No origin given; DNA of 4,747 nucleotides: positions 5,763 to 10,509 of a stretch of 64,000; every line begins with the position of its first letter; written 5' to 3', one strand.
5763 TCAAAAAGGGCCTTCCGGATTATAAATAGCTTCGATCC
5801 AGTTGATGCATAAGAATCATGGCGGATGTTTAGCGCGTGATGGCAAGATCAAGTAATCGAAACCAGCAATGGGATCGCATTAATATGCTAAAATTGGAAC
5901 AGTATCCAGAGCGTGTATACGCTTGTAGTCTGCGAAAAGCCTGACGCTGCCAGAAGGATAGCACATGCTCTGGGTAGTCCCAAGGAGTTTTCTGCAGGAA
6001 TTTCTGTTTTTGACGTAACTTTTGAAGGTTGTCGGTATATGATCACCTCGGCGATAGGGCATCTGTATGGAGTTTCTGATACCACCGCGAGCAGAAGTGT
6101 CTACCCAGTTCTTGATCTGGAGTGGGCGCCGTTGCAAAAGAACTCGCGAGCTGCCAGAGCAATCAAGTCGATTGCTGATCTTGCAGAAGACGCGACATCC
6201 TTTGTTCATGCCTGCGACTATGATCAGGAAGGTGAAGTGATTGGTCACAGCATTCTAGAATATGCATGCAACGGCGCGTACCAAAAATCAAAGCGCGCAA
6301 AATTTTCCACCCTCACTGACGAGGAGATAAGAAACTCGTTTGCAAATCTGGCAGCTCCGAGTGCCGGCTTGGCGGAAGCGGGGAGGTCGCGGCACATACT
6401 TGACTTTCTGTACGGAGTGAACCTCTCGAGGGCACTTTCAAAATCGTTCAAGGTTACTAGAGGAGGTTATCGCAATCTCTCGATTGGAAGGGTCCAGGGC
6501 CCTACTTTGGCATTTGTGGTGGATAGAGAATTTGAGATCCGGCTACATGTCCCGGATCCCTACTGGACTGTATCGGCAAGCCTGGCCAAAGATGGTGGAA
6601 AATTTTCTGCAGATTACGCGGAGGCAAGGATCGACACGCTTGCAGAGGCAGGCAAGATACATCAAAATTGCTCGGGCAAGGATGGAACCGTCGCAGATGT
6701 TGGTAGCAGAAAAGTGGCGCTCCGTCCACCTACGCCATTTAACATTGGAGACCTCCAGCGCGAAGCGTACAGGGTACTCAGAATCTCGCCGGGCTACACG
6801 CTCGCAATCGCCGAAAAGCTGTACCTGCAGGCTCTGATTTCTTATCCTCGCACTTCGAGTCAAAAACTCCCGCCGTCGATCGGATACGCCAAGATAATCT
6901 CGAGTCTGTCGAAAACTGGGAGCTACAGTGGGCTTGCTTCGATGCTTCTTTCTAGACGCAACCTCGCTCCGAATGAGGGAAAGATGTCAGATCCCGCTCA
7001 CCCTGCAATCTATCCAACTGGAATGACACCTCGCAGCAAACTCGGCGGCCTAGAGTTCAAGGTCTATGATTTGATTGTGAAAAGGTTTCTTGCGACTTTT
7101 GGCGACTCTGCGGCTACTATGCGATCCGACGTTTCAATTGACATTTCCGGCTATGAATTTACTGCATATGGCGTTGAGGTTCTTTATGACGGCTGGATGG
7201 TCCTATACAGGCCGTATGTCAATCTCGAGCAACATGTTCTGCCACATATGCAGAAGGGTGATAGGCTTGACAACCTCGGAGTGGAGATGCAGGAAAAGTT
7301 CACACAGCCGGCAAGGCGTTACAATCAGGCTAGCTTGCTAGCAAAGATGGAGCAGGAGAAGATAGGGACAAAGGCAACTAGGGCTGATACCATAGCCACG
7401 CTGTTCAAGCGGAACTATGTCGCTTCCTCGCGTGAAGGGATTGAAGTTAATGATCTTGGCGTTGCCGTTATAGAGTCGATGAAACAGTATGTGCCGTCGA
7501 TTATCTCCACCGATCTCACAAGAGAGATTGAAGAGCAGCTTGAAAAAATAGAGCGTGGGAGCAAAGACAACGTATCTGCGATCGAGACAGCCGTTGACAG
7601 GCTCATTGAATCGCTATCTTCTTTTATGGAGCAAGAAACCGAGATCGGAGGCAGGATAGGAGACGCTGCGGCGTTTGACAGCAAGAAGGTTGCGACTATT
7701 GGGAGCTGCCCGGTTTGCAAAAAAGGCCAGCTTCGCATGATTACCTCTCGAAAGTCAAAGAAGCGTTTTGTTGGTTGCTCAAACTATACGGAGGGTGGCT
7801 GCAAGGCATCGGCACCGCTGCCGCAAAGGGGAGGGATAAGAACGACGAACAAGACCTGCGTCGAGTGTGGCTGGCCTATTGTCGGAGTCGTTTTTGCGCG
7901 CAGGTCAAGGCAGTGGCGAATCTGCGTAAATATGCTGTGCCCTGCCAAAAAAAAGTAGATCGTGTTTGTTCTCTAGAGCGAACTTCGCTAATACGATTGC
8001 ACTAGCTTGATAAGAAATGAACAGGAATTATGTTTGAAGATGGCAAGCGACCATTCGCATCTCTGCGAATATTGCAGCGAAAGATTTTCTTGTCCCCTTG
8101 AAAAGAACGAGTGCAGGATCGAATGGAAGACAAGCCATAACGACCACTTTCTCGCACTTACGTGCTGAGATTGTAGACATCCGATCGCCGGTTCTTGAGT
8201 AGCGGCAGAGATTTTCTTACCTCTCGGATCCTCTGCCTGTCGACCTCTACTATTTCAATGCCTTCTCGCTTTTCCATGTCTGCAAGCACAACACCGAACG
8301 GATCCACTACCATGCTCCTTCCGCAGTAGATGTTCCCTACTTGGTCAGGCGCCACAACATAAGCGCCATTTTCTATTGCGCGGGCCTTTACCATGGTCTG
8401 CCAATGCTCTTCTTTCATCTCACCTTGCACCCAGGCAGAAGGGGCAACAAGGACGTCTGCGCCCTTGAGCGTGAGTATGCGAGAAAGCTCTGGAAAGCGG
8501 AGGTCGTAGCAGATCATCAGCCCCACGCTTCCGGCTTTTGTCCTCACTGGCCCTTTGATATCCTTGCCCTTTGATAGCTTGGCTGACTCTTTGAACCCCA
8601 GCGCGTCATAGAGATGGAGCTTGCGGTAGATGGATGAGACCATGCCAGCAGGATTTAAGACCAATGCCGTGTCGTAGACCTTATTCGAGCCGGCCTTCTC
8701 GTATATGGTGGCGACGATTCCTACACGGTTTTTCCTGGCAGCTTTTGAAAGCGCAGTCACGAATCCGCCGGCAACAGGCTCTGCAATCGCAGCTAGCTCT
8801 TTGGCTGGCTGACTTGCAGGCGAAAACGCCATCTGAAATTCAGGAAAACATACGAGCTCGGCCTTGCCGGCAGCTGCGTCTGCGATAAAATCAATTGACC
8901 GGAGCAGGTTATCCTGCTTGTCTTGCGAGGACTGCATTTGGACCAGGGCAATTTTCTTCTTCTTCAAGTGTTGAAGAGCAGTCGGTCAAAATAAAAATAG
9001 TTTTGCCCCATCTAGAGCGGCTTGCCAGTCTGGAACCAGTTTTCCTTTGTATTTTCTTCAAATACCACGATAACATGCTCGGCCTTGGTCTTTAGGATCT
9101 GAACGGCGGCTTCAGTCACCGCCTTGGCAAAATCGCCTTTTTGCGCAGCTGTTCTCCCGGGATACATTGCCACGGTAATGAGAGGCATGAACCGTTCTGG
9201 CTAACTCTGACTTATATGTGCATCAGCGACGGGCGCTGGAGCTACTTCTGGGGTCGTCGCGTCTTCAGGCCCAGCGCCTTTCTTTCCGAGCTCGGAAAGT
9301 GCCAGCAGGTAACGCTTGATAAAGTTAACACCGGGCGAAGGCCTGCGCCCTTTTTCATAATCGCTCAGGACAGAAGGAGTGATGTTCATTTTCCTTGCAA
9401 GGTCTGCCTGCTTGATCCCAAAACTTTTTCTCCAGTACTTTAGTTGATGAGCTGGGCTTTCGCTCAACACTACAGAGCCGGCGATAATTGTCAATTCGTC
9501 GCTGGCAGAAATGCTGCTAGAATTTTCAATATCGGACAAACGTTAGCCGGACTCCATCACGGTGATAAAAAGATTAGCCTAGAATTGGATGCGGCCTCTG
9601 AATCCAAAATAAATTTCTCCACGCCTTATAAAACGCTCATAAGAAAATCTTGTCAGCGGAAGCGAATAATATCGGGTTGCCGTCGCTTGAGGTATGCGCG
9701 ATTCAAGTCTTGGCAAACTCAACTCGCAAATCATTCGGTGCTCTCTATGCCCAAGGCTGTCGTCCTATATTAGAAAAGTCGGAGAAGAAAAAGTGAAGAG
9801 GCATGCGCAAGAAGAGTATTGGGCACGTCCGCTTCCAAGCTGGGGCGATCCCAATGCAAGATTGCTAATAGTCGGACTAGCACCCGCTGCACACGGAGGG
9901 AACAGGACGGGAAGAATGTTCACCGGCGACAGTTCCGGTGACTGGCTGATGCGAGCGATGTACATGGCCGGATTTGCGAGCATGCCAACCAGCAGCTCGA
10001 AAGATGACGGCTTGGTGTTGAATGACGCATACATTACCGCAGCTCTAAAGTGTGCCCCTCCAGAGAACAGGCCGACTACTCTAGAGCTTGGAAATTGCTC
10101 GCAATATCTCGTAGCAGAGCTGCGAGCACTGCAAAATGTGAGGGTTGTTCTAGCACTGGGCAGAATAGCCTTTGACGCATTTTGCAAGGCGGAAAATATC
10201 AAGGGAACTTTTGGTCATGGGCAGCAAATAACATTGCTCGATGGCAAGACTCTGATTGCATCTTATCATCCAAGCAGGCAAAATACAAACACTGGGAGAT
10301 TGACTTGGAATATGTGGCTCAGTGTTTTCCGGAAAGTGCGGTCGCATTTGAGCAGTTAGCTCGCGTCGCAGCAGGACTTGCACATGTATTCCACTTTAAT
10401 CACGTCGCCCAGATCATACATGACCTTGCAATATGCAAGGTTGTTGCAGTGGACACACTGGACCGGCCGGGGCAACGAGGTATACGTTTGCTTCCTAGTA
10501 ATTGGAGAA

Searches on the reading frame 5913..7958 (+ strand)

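Call 41: search_protein_families(library=pfam, proteins=[window:5913-7958:+], max_evalue=0.00001)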
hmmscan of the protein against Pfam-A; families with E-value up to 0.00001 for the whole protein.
window:5913-7958:+ (681 aa): 2 families
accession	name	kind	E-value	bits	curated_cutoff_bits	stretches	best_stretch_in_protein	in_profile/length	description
PF01131.25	Topoisom_bac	-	5.4e-112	375.2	35.1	1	152-555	5-408/411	DNA topoisomerase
PF01751.28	Toprim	-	6.5e-11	42.7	23.1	1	3-133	1-95/96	Toprim domain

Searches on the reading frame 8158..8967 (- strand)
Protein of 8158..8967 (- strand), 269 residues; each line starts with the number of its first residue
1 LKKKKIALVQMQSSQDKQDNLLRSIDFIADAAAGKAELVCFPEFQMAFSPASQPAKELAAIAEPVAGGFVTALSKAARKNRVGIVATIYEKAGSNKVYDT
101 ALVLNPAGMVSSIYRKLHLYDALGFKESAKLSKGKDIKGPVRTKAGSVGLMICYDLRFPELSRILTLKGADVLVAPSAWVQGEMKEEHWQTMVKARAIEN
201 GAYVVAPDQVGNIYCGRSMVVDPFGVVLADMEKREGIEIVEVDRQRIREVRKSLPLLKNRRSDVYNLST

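Call 41: search_protein_families(library=pfam, proteins=[window:8158-8967:-], max_evalue=0.00001)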
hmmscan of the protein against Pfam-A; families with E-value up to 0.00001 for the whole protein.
window:8158-8967:- (269 aa): 1 family
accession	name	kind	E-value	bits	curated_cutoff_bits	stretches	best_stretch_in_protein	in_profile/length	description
PF00795.27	CN_hydrolase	-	2.6e-60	204.4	23.2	1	5-252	1-256/256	Carbon-nitrogen hydrolase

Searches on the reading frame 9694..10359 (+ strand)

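Call 41: search_protein_families(library=pfam, proteins=[window:9694-10359:+], max_evalue=0.00001)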
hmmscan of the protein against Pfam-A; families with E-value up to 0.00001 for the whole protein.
window:9694-10359:+ (221 aa): 1 family
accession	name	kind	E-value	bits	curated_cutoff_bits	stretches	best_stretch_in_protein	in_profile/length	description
PF03167.25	UDG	-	1.9e-27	96.5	24.3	1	48-204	1-129/141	Uracil DNA glycosylase superfamily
